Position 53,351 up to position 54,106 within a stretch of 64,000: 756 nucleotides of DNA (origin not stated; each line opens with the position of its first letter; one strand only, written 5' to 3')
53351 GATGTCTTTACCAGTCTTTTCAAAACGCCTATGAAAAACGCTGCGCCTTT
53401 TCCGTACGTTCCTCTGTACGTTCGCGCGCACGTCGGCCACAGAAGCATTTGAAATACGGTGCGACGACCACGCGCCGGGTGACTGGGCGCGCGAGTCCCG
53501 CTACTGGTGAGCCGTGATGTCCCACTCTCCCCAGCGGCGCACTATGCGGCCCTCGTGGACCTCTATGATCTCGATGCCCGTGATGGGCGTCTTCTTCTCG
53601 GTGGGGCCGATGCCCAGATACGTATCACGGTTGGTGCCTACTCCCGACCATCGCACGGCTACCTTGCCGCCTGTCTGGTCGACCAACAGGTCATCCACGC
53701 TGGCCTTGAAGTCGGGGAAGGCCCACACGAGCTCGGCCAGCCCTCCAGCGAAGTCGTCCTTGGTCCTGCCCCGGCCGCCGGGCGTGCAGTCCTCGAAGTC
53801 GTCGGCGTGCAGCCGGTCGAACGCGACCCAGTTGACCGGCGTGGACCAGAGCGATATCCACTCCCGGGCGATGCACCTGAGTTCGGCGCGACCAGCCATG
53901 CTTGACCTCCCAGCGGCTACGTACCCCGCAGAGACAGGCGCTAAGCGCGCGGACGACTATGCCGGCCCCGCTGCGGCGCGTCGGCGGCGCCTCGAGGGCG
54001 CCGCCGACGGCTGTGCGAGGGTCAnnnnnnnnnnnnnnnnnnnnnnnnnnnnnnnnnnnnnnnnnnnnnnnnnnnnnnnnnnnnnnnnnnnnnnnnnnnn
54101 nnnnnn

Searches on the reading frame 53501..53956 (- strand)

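Call 24: search_protein_families(library=pfam, proteins=[window:53501-53956:-])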
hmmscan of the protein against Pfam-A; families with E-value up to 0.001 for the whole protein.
window:53501-53956:- (151 aa): 2 families
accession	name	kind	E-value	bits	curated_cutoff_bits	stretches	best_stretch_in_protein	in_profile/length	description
PF07366.18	SnoaL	-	3.6e-20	72.5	28.4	1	31-146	5-118/126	SnoaL-like polyketide cyclase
PF12680.13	SnoaL_2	-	3.7e-12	47.2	27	1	31-140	2-101/102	SnoaL-like domain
